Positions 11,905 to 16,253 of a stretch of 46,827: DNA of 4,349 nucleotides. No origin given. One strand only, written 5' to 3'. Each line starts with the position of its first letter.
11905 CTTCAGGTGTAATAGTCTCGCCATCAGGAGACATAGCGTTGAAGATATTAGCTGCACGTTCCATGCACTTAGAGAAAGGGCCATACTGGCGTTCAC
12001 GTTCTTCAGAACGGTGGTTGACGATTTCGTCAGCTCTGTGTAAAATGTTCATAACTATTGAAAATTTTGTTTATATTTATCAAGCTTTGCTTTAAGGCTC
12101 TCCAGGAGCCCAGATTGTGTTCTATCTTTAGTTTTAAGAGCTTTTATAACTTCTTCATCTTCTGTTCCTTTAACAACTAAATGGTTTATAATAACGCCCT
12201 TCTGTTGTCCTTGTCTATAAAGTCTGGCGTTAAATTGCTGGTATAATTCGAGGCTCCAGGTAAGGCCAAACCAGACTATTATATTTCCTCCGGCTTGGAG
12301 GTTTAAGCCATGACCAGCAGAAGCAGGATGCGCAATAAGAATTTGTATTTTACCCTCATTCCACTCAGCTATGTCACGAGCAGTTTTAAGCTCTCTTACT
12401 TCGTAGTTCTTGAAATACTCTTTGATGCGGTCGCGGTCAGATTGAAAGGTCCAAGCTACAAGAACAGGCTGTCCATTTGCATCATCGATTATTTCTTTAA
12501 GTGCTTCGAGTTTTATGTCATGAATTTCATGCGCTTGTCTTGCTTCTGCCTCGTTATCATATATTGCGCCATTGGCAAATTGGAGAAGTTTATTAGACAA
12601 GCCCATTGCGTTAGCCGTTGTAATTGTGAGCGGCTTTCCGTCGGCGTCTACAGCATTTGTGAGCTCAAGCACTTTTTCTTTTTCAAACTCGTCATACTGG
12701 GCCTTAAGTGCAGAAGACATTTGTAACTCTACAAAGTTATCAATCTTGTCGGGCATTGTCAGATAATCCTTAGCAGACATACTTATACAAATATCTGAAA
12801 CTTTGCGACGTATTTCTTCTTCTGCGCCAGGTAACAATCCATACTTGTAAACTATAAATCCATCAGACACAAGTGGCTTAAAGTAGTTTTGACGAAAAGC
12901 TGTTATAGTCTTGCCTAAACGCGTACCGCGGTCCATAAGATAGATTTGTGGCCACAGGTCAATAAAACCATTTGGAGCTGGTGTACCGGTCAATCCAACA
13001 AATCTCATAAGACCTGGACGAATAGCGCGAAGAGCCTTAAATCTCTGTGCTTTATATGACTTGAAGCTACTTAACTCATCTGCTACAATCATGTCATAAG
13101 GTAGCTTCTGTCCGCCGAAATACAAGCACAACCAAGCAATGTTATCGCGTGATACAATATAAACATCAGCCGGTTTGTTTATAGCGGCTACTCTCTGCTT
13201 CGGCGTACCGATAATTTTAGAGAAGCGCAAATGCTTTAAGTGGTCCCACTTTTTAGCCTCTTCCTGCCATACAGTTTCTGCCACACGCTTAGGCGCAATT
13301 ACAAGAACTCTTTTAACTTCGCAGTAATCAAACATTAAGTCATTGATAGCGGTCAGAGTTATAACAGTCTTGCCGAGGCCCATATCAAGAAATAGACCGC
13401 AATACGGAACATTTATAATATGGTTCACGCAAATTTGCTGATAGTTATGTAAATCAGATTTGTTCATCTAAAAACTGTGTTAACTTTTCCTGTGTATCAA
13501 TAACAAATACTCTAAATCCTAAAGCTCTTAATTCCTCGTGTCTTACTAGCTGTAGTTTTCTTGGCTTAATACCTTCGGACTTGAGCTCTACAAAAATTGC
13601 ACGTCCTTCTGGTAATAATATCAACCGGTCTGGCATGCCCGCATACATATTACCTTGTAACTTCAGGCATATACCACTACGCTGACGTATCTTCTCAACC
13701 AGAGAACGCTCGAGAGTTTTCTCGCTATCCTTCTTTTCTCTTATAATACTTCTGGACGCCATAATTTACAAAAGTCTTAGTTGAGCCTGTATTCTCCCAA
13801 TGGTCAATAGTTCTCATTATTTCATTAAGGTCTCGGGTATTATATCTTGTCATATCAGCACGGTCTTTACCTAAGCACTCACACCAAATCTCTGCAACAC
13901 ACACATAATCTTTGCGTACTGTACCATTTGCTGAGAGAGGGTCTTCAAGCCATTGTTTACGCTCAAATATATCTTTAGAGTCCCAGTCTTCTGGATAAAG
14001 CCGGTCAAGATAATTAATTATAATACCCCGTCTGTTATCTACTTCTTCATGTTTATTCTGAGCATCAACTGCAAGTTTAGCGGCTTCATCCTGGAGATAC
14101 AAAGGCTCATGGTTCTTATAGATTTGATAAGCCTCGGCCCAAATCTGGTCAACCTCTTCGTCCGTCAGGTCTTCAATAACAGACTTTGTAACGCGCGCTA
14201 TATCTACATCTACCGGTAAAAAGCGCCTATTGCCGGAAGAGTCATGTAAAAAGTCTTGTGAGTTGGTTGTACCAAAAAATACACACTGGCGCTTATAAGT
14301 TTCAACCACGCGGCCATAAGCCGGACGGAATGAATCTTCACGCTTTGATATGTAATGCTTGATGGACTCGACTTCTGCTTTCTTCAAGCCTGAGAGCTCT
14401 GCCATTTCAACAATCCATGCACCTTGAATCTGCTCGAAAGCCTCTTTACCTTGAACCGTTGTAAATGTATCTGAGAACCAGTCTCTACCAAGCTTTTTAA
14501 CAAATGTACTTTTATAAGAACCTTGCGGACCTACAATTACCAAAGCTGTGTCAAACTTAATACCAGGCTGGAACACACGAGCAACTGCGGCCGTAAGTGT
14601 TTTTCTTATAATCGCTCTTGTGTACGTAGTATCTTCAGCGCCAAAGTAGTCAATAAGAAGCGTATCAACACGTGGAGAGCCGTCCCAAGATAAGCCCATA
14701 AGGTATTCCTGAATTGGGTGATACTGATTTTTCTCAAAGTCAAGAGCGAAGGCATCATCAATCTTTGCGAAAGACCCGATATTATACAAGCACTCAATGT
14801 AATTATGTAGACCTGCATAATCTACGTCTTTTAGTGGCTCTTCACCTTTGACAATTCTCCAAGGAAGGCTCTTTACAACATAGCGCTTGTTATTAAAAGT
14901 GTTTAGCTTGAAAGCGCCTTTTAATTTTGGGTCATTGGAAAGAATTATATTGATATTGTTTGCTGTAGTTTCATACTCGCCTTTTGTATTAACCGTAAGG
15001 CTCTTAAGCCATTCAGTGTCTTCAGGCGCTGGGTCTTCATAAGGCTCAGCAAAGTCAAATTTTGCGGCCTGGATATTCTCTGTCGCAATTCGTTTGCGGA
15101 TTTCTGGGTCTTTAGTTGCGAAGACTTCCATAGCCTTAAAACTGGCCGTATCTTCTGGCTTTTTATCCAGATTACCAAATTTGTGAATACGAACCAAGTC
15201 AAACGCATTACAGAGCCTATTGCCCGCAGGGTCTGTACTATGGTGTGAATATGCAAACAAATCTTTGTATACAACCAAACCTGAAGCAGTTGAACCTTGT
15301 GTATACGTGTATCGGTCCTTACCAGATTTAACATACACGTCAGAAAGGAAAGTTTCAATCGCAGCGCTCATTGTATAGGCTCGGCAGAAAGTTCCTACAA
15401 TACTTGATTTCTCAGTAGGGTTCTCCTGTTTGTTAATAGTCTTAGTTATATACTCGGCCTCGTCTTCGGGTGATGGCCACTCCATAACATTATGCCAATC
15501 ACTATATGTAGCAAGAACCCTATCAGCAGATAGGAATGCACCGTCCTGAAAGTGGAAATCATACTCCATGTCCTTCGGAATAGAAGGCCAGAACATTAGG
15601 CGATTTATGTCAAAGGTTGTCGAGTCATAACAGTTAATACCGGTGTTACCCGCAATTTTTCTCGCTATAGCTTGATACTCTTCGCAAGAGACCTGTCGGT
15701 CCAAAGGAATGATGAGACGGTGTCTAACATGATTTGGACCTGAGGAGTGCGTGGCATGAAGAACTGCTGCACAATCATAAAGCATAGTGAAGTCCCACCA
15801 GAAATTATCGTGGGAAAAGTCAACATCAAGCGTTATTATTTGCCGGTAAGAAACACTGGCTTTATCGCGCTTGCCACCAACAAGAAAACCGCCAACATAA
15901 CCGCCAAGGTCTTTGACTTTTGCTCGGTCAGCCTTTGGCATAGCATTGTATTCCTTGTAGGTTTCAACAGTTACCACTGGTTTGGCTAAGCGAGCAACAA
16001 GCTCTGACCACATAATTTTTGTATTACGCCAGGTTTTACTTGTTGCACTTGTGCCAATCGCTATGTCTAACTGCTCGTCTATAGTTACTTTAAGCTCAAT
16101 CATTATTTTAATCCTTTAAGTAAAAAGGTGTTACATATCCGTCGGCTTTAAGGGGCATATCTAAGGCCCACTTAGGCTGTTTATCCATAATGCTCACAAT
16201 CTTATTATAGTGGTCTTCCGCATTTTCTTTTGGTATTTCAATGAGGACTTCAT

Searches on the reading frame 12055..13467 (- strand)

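Call 11: search_protein_families(library=pfam, proteins=[window:12055-13467:-], max_evalue=0.01)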
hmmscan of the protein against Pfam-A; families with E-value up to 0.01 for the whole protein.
window:12055-13467:- (470 aa): 4 families
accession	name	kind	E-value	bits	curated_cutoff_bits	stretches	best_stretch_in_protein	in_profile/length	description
PF00176.29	SNF2-rel_dom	-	7.7e-17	61.8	24.9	1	25-272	22-264/290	SNF2-related domain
PF00270.35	DEAD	-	4.9e-05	23.6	26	1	9-164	3-161/167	DEAD/DEAH box helicase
PF00271.37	Helicase_C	-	0.00081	20.1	23.5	1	319-420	2-110/110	Helicase conserved C-terminal domain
PF04851.21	ResIII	-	0.0015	18.9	22.5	1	5-163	3-162/164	Type III restriction enzyme, res subunit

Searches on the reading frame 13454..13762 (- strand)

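Call 89: search_protein_families(library=ncbifam, proteins=[window:13454-13762:-], max_evalue=0.1)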
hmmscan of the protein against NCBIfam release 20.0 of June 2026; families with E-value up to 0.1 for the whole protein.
window:13454-13762:- (102 aa): 0 families

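Call 90: search_protein_families(library=pfam, proteins=[window:13454-13762:-], max_evalue=1)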
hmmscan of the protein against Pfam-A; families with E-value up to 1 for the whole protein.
window:13454-13762:- (102 aa): 1 family
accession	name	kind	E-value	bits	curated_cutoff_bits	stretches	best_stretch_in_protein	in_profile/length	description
PF08774.17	VRR_NUC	-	0.0004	20.9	23.8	1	15-89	32-113/116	VRR-NUC domain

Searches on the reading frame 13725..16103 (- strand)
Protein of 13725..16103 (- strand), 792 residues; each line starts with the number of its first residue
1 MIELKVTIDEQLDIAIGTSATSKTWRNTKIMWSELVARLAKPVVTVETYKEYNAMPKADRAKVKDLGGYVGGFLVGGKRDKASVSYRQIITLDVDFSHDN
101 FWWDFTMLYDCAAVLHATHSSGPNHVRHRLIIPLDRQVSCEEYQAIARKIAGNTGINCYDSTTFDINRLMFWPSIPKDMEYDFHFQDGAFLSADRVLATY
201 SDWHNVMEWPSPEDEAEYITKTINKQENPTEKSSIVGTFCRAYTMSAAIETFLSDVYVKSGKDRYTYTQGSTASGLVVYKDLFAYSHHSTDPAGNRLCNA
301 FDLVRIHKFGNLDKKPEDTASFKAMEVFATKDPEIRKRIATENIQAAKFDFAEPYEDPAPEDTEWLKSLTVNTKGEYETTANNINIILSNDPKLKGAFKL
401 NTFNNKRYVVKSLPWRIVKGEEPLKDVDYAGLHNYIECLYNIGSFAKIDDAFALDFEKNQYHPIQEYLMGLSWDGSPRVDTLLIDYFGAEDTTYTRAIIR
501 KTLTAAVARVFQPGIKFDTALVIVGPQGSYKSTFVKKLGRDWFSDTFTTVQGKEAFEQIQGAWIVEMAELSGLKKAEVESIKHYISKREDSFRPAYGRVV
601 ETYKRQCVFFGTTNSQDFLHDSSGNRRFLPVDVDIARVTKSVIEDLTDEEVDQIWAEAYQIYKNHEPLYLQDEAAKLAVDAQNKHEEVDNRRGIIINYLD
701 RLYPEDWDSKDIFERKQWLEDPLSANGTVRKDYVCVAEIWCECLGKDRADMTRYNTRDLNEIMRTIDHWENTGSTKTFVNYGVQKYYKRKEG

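Call 11: search_protein_families(library=pfam, proteins=[window:13725-16103:-], max_evalue=0.01)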
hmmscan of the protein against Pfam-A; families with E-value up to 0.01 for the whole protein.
window:13725-16103:- (792 aa): 2 families
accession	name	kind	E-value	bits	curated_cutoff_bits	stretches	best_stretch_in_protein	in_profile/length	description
PF05272.17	VapE-like_dom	-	3.3e-83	278.9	25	1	469-686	2-216/217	Virulence-associated protein E-like domain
PF19263.5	DUF5906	-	3.2e-06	28.2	27.6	1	523-627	1-114/114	Family of unknown function (DUF5906)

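Call 12: search_dna_similar(query=window:13725-16103:-, collection=phages, mode=protein, max_rows=25)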
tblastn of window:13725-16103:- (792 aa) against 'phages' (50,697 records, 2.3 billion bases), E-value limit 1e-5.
Records with a match: 1102; places in all: 1104; records where one place covers at least 80% of the query: 347.
Best place of each record, by identity: 60-80% 6; <60% 1096.
By first word of the organism name: Pseudomonas 301; Streptococcus 159; Bacteroides 105; Staphylococcus 91; Xanthomonas 46; Bacteriophage 31; Phocaeicola 24; Paenibacillus 24; Rhodobacter 23; Flavobacterium 23; and 71 more.
By host as written in the record: Pseudomonas aeruginosa 117; Pseudomonas aeruginosa PAO1 86; - 85; Staphylococcus aureus 37; Pseudomonas sp. 30; Rhodobacter capsulatus YW1 23; Xanthomonas oryzae pv. oryzae 14; Corynebacterium xerosis 13; and 433 more.
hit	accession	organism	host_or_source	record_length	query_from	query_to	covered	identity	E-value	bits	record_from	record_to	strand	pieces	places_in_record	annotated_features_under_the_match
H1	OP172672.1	Bacteroides phage BF503P4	Bacteroides fragilis DA503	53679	4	789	99%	61.1%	0e+0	998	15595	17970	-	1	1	hypothetical protein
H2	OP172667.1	Bacteroides phage BF486P2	Bacteroides fragilis DA486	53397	4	789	99%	61.0%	0e+0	998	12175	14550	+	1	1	hypothetical protein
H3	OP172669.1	Bacteroides phage BF494P1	Bacteroides fragilis DA494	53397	4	789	99%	61.0%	0e+0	998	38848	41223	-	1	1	hypothetical protein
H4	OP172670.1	Bacteroides phage BF503P1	Bacteroides fragilis DA503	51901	4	789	99%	61.0%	0e+0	998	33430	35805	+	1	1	hypothetical protein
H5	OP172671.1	Bacteroides phage BF503P2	Bacteroides fragilis DA503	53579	4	789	99%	61.0%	0e+0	997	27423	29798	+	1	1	hypothetical protein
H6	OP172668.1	Bacteroides phage BF486P3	Bacteroides fragilis DA486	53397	4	789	99%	60.9%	0e+0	997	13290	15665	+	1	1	hypothetical protein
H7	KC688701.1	Croceibacter phage P2559Y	Croceibacter atlanticus HTCC2559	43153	9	790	99%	54.7%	0e+0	899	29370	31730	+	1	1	virulence-associated protein E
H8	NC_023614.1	Croceibacter phage P2559Y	Croceibacter atlanticus HTCC2559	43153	9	790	99%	54.7%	0e+0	899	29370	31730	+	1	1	DNA helicase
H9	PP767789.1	Clostridioides phage phiCDKH02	Clostridioides difficile CD500-12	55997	4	790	99%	46.9%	0e+0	726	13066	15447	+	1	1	virulence-associated E family protein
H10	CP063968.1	Clostridium phage CWou-2020b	Clostridium botulinum BKT2873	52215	9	790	99%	46.4%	0e+0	714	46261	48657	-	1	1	hypothetical protein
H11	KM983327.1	Clostridium phage phiCT453A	Clostridium tetani ATCC 453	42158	2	790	100%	45.3%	0e+0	701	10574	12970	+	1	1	virulence-associated E domain-containing protein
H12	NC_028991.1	Clostridium phage phiCT453A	Clostridium tetani ATCC 453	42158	2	790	100%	45.3%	0e+0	701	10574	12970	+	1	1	DNA helicase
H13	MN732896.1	Elizabethkingia phage TCUEAP1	Elizabethkingia anophelis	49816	11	774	96%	46.2%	0e+0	741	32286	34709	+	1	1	virulence-associated protein E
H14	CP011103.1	Listeria phage LWP01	Listeria weihenstephanensis WS 4560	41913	3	789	99%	43.2%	0e+0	654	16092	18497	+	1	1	phage-like protein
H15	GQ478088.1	Enterococcus phage phiFL4A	Enterococcus faecalis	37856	4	791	99%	42.8%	0e+0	660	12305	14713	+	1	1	gp26: VirE domain protein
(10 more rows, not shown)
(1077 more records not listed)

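Call 15: get_annotated_region(hit=H1, flank=12000)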
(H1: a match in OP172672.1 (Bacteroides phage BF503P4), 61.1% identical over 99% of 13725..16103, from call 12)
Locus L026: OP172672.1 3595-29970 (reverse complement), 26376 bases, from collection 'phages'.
description: Bacteroides phage BF503P4, complete genome.
organism: Bacteroides phage BF503P4 (NCBI taxid 2968555)
taxonomy: Viruses; Duplodnaviria; Heunggongvirae; Uroviricota; Caudoviricetes
host: Bacteroides fragilis DA503; source: municipal sewage; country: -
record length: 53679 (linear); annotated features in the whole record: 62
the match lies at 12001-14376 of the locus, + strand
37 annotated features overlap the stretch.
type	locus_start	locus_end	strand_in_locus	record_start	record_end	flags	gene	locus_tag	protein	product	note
CDS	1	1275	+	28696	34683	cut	-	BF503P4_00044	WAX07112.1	tail fiber protein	-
CDS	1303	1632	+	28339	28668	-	-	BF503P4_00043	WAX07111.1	hypothetical protein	-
CDS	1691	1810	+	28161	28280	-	-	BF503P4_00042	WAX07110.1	hypothetical protein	-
CDS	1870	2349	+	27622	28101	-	-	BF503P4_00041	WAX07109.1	hypothetical protein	-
CDS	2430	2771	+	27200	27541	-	-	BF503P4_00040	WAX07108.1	hypothetical protein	-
CDS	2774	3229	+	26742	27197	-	-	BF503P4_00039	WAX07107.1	hypothetical protein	-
CDS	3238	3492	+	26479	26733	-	-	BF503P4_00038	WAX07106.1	hypothetical protein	-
CDS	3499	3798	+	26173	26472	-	-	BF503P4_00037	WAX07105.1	hypothetical protein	-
CDS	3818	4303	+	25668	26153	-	-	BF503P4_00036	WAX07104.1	hypothetical protein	-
CDS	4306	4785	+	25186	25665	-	-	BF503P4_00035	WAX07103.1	hypothetical protein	-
CDS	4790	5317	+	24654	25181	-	-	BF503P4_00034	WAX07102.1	hypothetical protein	-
CDS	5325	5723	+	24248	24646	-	-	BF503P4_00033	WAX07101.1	hypothetical protein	-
CDS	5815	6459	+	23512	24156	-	-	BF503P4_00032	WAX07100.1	hypothetical protein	-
CDS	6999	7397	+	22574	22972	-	-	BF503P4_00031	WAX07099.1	hypothetical protein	-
CDS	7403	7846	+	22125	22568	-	-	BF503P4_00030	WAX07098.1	hypothetical protein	-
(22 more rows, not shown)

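Call 59: search_solved_structures(query=window:13725-16103:-, max_evalue=1)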
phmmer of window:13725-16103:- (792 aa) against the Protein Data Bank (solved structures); distinct sequences matched with E-value up to 1: 9.
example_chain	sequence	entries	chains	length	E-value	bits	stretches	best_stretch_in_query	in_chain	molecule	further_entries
7pds_A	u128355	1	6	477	3.2e-76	260.3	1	373-728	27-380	Similar to D. nodosus vapE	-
8uzf_E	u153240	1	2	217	0.22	12.8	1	127-160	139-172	Receptor binding domain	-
9kow_E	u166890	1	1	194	0.38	12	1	130-160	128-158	RaTG13 RBD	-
9kos_E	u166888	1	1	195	0.38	12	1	130-160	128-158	RaTG13 RBD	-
8z9i_O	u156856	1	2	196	0.39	12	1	130-160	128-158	RaTG13 Spike glycoprotein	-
9jr4_E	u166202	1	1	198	0.39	12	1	130-160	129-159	Spike glycoprotein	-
7drv_C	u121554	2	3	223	0.48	11.7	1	130-160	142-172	Spike glycoprotein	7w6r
7ttx_A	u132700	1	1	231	0.51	11.6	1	130-160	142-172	Spike glycoprotein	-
7p8i_B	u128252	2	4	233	0.52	11.6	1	130-160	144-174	Spike glycoprotein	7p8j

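Call 89: search_protein_families(library=ncbifam, proteins=[window:13725-16103:-], max_evalue=0.1)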
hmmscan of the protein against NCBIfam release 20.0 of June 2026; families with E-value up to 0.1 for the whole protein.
window:13725-16103:- (792 aa): 0 families

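Call 91: search_solved_structures(query=A2, max_evalue=10)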
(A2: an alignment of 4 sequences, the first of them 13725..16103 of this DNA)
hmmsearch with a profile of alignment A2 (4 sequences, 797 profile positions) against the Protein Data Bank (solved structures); distinct sequences matched with E-value up to 10: 2.
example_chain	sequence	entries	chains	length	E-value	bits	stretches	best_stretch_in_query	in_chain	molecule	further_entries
7pds_A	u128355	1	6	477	1.4e-92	314.7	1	368-771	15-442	Similar to D. nodosus vapE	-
5ar1_A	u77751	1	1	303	0.39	12.2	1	515-555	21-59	CELL DIVISION CONTROL PROTEIN 11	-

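Call 101: find_encoding_contigs(protein=window:13725-16103:-, flank=500, max_places=3)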
Protein window:13725-16103:- (792 aa): 8 contigs read that carry it; 1 place shown.
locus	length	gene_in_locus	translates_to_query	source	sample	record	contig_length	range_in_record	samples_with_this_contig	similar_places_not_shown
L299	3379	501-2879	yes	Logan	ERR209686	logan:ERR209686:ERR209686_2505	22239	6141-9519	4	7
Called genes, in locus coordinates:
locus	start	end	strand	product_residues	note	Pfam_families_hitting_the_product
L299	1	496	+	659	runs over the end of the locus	PF00476:DNA_pol_A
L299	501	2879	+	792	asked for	PF05272:VapE-like_dom, PF19263:DUF5906 (weak)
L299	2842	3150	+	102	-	-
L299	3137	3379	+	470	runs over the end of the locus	PF00176:SNF2-rel_dom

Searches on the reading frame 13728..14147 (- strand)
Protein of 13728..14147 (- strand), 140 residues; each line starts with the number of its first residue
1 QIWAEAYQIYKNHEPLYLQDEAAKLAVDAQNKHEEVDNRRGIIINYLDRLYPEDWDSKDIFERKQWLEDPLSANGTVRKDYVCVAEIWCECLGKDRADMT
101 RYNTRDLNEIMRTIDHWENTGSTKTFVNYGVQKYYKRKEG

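Call 60: find_homologous_proteins(query=window:13728-14147:-, max_evalue=0.001)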
Query seq(140 aa) (140 aa): 56 proteins with E <= 0.001 among 59 candidates.
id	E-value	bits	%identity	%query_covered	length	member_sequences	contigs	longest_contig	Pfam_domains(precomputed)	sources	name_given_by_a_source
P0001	1.1e-55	206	63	100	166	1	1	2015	-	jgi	jgi:hypothetical protein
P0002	8.5e-54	200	59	100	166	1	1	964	-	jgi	jgi:hypothetical protein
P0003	6.6e-53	197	60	99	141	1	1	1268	-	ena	-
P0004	1.4e-52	196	62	99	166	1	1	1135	PF05272.18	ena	-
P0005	2.0e-52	195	59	100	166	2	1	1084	PF05272.18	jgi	jgi:hypothetical protein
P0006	3.0e-52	195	61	100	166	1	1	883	PF05272.18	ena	-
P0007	3.9e-52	194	58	99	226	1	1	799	PF00281.25,PF05272.18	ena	-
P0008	6.2e-52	194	60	100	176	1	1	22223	PF05272.18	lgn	-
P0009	6.5e-52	194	59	100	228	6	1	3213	PF05272.18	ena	-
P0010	8.5e-52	193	58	100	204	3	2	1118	PF05272.18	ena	-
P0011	2.1e-51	192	59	100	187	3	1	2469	PF05272.18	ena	-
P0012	6.0e-51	190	61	99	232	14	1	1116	PF05272.18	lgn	-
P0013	2.6e-50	188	58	100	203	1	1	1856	PF05272.18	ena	-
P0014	8.5e-50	187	55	99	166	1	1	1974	-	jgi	jgi:hypothetical protein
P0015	4.0e-49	184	55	100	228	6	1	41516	PF05272.18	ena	-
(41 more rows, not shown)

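Call 68: predict_structure(alignment_id=A3)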
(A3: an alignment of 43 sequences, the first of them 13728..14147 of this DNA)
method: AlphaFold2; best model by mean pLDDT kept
length: 140 residues; sequences in the alignment: 43
mean_pLDDT: 83.0   pTM: 0.68
mean pLDDT of the five models: 83.0, 82.5, 82.0, 81.5, 81.4
residues with pLDDT >= 90: 91; 70-90: 11; 50-70: 33; < 50: 5
segments of 3 or more residues with pLDDT < 50: none
pLDDT, mean of each block of 10 residues (from residue 1): 57 56 57 65 93 93 90 87 96 94 95 94 95 90
secondary structure, 60 per line:
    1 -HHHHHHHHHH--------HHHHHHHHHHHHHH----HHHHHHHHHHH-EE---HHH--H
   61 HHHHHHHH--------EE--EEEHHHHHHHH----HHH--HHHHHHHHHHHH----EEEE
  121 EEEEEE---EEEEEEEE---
elements in order: H2-11 H20-33 H38-48 H60-68 E81-83 H84-91 H101-112 E117-126 E130-137

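Call 72: fold_search(model_id=the predicted structure, library=pdb)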
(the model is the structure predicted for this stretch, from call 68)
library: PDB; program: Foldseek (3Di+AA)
matches with E <= 10: 262; with E <= 0.001: 5
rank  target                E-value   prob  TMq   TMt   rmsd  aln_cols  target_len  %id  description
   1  7pds_A                1.4e-05  1.00  0.62  0.20  10.4       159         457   21  The structure of PriRep1 with dsDNA (released 2022-07-13)
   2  7pds_C                2.5e-05  1.00  0.63  0.21  10.8       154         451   23  The structure of PriRep1 with dsDNA (released 2022-07-13)
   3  7pds_B                4.5e-05  1.00  0.62  0.21  10.0       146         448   22  The structure of PriRep1 with dsDNA (released 2022-07-13)
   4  7pds_D                8.1e-05  1.00  0.62  0.21  10.9       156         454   23  The structure of PriRep1 with dsDNA (released 2022-07-13)
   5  7pds_E                8.7e-05  1.00  0.61  0.21  10.6       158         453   23  The structure of PriRep1 with dsDNA (released 2022-07-13)
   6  7pds_F                1.1e-03  1.00  0.59  0.20  11.0       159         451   24  The structure of PriRep1 with dsDNA (released 2022-07-13)
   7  5bs6_B                1.7e-01  0.47  0.28  0.19   7.0        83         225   16  Apo structure of transcriptional factor AraR from Bacteroides thetaiotaomicron VPI (released 2015-06-17)
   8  7q94_A                2.3e-01  0.38  0.28  0.16   7.5        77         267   14  Crystal Structure of Agrobacterium tumefaciens NADQ, DNA complex. (released 2022-11-09)
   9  5bs6_C                2.8e-01  0.35  0.28  0.19   7.2        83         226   16  Apo structure of transcriptional factor AraR from Bacteroides thetaiotaomicron VPI (released 2015-06-17)
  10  5bs6_D                2.8e-01  0.33  0.28  0.19   7.0        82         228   16  Apo structure of transcriptional factor AraR from Bacteroides thetaiotaomicron VPI (released 2015-06-17)
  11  6qpq_D                3.0e-01  0.51  0.30  0.47   8.4        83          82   11  The structure of the cohesin head module elucidates the mechanism of ring opening (released 2020-02-05)
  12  7q94_B                3.6e-01  0.33  0.28  0.16   7.4        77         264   14  Crystal Structure of Agrobacterium tumefaciens NADQ, DNA complex. (released 2022-11-09)
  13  2fml_B                3.9e-01  0.30  0.24  0.15   3.8        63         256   17  Crystal structure of MutT/nudix family protein from Enterococcus faecalis (released 2006-02-21)
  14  6jcl_H                4.2e-01  0.21  0.22  0.16   7.4        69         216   16  Crystal structure of cofactor-bound Rv0187 from MTB (released 2019-12-11)
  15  6qpq_B                4.7e-01  0.38  0.30  0.48   8.6        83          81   11  The structure of the cohesin head module elucidates the mechanism of ring opening (released 2020-02-05)
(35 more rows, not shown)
